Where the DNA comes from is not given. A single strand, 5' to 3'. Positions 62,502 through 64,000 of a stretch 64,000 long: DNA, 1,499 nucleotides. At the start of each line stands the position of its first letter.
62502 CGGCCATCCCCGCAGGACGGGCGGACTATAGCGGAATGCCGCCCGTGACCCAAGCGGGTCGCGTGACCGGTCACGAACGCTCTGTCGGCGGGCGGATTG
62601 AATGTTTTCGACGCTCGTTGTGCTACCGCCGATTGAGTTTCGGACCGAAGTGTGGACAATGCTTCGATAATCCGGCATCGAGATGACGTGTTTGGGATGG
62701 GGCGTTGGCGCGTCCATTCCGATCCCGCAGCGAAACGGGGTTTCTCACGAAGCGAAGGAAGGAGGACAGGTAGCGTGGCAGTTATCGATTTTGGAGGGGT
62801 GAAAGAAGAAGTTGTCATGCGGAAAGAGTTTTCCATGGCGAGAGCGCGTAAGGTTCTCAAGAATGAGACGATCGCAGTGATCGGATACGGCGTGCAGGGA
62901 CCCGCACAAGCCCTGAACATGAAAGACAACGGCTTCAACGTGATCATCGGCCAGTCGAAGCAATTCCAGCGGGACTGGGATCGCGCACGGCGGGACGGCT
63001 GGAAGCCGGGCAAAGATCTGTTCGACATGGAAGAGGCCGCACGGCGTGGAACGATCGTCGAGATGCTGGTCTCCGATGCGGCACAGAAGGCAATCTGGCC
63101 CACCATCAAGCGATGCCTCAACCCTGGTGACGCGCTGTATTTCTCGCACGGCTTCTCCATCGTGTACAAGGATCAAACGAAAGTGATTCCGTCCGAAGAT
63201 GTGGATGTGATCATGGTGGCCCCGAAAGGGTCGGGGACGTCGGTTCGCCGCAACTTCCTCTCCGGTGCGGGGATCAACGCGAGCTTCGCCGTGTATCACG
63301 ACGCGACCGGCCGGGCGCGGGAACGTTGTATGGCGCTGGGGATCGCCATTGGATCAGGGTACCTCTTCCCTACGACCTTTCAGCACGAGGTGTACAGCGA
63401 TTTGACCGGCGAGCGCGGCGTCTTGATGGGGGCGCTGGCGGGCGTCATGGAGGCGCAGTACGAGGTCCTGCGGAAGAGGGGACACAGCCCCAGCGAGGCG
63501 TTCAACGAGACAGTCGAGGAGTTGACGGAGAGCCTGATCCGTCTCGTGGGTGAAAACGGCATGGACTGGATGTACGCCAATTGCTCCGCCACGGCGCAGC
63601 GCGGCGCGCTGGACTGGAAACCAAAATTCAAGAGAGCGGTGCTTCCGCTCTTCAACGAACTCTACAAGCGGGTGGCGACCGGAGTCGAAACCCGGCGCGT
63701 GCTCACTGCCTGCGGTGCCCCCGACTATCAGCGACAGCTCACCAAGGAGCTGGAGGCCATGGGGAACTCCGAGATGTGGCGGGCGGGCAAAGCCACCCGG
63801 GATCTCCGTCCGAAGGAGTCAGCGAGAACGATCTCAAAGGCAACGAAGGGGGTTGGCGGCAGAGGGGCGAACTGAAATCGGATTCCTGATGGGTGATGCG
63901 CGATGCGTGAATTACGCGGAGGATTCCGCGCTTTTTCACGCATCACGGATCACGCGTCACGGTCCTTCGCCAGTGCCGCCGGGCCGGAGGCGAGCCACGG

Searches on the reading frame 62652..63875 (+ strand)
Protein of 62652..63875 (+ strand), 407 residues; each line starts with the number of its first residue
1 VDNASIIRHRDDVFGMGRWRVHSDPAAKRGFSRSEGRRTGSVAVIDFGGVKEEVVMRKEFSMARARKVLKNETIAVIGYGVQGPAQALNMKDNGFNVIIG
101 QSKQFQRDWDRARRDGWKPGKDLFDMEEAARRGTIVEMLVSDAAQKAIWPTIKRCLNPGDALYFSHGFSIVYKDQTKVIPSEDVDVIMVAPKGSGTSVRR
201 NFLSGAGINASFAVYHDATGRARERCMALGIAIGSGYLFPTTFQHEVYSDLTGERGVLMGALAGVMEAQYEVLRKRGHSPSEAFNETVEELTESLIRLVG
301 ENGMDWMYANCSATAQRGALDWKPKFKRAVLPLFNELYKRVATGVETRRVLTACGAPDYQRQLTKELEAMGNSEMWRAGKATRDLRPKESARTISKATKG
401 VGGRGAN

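Call 72: search_protein_families(library=pfam, proteins=[window:62652-63875:+], max_evalue=0.00001)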
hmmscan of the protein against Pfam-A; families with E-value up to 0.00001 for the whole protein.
window:62652-63875:+ (407 aa): 2 families
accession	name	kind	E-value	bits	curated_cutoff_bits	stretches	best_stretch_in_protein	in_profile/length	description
PF07991.19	KARI_N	-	4.7e-45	153.6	20.6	1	68-235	1-161/165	Acetohydroxy acid isomeroreductase, NADPH-binding domain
PF01450.25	KARI_C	-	1.6e-39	135.9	29.1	1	243-387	1-143/144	Ketol-acid reductoisomerase, C-terminal domain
